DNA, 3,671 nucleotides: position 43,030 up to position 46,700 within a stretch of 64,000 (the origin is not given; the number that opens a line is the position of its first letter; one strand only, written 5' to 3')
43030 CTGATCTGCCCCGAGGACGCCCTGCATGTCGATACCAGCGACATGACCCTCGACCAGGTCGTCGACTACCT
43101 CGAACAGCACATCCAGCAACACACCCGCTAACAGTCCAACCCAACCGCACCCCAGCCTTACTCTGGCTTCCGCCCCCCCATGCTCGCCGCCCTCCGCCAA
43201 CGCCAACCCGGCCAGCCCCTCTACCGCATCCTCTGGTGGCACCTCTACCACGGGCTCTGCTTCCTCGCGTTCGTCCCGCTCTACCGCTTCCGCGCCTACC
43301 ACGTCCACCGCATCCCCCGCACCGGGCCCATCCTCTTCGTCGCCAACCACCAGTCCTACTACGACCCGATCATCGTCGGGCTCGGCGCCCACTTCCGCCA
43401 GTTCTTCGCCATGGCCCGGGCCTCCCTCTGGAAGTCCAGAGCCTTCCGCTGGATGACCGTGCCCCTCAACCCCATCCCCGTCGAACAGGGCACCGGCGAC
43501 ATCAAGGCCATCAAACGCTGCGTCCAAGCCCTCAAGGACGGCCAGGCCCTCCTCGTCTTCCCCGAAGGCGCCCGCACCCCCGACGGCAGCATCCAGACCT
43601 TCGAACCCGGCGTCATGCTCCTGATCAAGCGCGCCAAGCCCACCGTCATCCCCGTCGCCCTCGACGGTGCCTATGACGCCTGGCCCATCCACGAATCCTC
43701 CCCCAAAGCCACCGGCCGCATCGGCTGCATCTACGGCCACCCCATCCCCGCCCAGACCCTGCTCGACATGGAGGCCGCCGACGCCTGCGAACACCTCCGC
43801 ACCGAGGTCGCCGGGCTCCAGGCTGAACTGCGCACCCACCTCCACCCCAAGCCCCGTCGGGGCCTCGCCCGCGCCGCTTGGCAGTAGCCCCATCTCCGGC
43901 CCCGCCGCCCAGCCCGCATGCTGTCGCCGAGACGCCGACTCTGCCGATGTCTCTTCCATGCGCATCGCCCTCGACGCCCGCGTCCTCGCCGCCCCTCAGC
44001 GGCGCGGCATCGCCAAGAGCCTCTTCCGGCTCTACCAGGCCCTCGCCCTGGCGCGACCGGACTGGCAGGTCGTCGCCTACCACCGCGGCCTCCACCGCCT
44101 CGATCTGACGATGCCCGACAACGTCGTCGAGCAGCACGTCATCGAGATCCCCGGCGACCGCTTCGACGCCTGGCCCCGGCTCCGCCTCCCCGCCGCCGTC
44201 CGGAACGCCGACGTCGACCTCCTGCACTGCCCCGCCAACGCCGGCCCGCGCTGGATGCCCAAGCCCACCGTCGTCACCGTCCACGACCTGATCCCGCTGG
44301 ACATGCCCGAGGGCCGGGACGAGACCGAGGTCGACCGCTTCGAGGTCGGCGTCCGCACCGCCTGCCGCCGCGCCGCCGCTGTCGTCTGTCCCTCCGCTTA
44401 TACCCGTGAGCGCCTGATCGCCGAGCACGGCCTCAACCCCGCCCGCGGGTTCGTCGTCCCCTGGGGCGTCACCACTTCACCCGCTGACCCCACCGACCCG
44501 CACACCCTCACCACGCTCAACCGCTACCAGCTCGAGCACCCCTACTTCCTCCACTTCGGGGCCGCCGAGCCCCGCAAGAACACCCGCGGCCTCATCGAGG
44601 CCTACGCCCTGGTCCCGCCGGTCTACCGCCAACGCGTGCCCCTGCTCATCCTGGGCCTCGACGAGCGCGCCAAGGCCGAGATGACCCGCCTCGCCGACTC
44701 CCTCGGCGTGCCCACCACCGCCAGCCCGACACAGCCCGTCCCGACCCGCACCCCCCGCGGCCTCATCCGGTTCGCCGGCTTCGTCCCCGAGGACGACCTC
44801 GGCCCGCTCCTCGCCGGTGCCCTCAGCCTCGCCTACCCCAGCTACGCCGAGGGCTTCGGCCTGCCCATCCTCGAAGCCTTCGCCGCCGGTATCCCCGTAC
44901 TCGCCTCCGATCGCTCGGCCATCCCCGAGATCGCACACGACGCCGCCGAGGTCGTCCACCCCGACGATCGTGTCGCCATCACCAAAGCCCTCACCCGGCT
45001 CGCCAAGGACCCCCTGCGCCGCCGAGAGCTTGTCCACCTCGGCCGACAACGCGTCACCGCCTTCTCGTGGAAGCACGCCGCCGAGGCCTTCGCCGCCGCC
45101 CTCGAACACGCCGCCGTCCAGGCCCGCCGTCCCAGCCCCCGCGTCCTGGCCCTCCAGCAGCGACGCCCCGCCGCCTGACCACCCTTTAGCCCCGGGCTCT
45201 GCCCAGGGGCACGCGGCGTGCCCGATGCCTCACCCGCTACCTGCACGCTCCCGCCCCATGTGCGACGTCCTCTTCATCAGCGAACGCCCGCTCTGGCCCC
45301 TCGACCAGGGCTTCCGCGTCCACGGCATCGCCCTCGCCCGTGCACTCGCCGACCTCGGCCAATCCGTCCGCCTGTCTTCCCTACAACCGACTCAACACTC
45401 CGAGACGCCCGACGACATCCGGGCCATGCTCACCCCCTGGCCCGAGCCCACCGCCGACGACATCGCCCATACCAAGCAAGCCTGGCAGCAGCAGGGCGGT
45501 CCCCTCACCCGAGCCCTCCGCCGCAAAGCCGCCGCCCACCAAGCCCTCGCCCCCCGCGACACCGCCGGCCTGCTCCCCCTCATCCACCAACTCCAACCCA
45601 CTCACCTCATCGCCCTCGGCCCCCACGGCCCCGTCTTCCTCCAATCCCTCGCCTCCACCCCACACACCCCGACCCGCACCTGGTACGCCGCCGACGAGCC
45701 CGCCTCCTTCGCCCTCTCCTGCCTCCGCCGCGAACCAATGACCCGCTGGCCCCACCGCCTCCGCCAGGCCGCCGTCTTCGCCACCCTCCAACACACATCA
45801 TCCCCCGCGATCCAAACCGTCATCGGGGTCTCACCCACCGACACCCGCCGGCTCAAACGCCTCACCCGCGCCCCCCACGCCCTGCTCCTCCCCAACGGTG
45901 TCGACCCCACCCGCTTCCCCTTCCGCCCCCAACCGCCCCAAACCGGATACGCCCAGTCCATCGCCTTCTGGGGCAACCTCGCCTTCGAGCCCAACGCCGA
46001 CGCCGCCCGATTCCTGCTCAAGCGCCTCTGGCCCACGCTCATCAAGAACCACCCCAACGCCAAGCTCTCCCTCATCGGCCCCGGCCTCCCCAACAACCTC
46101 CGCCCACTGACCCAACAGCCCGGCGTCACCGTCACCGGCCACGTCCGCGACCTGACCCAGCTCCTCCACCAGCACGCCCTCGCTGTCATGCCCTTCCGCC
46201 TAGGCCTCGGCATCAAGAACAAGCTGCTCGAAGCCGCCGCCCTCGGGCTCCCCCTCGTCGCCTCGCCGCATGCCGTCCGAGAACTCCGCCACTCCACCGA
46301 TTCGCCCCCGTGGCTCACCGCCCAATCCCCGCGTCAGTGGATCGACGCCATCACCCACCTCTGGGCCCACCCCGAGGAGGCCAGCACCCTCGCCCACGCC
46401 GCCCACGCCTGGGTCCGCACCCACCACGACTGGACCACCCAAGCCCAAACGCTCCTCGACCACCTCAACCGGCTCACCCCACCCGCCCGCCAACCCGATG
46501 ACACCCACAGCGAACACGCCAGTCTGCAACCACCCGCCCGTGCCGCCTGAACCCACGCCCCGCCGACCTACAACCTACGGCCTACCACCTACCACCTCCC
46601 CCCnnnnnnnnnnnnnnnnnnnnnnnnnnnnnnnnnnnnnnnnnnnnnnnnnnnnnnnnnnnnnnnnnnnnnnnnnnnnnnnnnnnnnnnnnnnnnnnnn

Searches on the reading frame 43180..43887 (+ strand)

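Call 65: search_protein_families(library=pfam, proteins=[window:43180-43887:+], max_evalue=0.001)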
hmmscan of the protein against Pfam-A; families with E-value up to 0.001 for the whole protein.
window:43180-43887:+ (235 aa): 1 family
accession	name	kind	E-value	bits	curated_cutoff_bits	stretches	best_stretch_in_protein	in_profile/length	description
PF01553.26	Acyltransferase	-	3.2e-20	72.7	23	1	40-161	5-131/132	Acyltransferase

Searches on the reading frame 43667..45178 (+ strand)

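Call 65: search_protein_families(library=pfam, proteins=[window:43667-45178:+], max_evalue=0.001)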
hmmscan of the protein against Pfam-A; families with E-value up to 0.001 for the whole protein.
window:43667-45178:+ (503 aa): 5 families
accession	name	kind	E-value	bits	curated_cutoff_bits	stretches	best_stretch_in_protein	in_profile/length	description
PF00534.26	Glycos_transf_1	-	5.7e-21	75.2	26.4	1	290-460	14-170/172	Glycosyl transferases group 1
PF13692.12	Glyco_trans_1_4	-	1.4e-17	64.7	27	1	292-448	2-142/142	Glycosyl transferases group 1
PF13439.12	Glyco_transf_4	-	8.7e-15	55.6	28.5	1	114-270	3-168/170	Glycosyltransferase Family 4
PF20706.3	GT4-conflict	-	3.5e-08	33.3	26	1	376-474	273-384/385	Family 4 Glycosyltransferase in conflict systems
PF13524.12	Glyco_trans_1_2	-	3.7e-08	33.9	25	1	370-475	32-142/144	Glycosyl transferase-like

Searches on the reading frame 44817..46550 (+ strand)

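Call 65: search_protein_families(library=pfam, proteins=[window:44817-46550:+], max_evalue=0.001)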
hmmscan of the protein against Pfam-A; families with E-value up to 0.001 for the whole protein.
window:44817-46550:+ (577 aa): 3 families
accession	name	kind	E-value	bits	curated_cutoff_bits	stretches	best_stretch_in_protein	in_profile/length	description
PF13692.12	Glyco_trans_1_4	-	9.8e-22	78.2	27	1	381-517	3-141/142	Glycosyl transferases group 1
PF13524.12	Glyco_trans_1_2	-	3.7e-10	40.4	25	1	408-548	9-144/144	Glycosyl transferase-like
PF00534.26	Glycos_transf_1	-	0.00046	20.2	26.4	1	400-486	32-125/172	Glycosyl transferases group 1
